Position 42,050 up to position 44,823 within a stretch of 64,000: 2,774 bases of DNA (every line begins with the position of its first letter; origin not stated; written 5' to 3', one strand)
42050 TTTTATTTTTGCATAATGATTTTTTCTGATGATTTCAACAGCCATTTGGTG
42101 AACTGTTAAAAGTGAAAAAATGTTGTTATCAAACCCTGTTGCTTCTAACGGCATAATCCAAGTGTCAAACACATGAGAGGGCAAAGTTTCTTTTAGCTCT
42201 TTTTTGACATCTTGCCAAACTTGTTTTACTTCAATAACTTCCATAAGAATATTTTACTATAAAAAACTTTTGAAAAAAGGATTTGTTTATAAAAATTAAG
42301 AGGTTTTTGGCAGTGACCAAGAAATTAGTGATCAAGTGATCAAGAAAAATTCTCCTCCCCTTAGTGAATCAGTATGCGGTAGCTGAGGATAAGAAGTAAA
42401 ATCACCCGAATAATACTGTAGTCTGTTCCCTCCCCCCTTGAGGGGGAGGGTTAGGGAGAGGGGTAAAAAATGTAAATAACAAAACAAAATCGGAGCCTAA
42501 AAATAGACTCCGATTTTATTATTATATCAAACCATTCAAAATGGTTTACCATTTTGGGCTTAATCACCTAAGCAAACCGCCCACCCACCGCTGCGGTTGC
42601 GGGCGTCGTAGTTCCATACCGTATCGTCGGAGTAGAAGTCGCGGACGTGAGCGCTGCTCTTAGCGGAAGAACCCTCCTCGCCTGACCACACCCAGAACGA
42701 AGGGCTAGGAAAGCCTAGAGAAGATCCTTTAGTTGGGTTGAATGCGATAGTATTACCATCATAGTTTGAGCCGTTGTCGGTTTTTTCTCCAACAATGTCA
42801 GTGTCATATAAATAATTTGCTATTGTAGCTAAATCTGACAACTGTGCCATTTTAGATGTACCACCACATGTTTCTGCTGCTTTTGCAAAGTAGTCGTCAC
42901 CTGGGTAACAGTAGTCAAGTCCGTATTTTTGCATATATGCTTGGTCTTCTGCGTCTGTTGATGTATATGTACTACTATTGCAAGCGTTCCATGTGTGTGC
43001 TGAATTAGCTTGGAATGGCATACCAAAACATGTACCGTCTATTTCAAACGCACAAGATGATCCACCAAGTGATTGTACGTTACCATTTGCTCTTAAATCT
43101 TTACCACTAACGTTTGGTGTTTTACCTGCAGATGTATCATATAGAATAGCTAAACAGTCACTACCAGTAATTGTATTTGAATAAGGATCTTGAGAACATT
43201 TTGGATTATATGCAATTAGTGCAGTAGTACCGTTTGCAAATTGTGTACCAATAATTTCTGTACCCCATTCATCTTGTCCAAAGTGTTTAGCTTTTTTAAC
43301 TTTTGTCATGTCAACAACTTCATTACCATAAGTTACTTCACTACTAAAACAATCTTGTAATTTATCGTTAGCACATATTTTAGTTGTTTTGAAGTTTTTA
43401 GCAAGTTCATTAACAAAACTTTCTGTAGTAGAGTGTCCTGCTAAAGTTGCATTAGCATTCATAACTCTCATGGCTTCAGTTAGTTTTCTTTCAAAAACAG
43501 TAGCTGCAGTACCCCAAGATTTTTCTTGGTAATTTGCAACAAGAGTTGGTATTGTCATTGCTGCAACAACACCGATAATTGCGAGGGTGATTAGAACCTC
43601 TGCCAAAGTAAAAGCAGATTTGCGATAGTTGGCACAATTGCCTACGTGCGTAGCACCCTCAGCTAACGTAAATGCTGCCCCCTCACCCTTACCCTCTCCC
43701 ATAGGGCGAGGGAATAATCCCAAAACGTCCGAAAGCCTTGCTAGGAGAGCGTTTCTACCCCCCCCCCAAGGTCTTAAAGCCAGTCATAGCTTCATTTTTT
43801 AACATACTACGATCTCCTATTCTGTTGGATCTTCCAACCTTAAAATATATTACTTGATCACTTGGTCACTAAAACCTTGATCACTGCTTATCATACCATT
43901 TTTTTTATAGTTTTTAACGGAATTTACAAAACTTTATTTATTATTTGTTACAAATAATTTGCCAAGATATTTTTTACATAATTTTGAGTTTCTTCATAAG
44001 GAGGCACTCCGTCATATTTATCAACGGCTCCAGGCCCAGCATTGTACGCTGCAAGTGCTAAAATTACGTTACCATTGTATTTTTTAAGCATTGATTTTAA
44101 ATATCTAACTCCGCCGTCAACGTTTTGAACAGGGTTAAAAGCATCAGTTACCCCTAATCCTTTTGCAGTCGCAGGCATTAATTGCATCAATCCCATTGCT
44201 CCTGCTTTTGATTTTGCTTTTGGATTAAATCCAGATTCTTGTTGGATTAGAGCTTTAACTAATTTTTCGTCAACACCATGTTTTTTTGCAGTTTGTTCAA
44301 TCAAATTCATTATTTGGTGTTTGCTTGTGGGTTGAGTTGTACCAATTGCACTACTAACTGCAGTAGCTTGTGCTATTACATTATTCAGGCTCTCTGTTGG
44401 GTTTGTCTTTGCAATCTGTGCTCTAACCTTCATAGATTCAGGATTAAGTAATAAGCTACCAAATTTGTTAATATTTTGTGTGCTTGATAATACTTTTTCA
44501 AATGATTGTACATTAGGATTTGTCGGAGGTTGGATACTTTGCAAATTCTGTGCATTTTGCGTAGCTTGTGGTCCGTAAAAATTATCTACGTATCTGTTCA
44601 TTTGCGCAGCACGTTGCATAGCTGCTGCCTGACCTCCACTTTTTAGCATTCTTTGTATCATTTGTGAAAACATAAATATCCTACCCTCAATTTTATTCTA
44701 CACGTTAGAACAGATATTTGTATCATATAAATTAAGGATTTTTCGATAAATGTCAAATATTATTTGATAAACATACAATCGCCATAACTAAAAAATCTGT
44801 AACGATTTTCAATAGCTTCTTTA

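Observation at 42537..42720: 3' end of the pilin-like gene looks like a diversity-generating retroelement variable region, with no template or reverse transcriptase in view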

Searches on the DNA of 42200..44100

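Call 98: search_rna_families(source=window, start=42200, end=44100, threshold=evalue, max_evalue=1)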
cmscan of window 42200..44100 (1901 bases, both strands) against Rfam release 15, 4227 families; matches with E-value up to 1: 7.
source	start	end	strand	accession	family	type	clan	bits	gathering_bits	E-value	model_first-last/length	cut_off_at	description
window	42483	42556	+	RF02900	AaHKsRNA82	Gene; sRNA;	-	29.9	51.4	0.041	1-81/81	no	Aggregatibacter sRNA 82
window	42476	42567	-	RF00558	L20_leader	Cis-reg; leader;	-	24.5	58.7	0.05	1-127/127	no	Ribosomal protein L20 leader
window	43507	43572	-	RF01414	Dicty_Class_I_RNA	Gene;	-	21.4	41.5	0.61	1-56/56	no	Class I RNA from Dictyostelium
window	42424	42451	-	RF02795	Pab91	Gene; snRNA; snoRNA; HACA-box;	-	21.1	71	0.68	1-57/57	no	Pab91 RNA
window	42472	42548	+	RF01844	SmY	Gene; snRNA; splicing;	-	19.2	39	0.28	1-80/80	no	SmY spliceosomal RNA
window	42390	42554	+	RF02590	Spy1186876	Gene; sRNA;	-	17.2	208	0.69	1-243/243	no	S. pyogenes small RNA 1186876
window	43338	43368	+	RF02671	Ysr35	Gene; sRNA;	-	13.6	428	0.54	1-339/339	no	Yersinia sRNA 35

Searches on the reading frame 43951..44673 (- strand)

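Call 100: search_protein_families(library=pfam, proteins=[window:43951-44673:-], max_evalue=0.001)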
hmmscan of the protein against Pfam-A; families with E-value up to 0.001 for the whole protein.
window:43951-44673:- (241 aa): 4 families
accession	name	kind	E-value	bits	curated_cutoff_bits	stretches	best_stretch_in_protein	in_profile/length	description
PF01464.25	SLT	-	3.6e-36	123.7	21.3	1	124-223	2-107/117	Transglycosylase SLT domain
PF20306.3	Sp-DndD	-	0.00013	22.4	27.2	1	121-144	2-25/51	Small protein found in certain Dnd DNA modification systems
PF19489.4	SLT_4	-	0.00067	19.8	27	0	118-161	31-75/184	Transglycosylase SLT domain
PF18013.6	Phage_lysozyme2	-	0.00071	20.2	28.2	0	141-199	25-91/140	Phage tail lysozyme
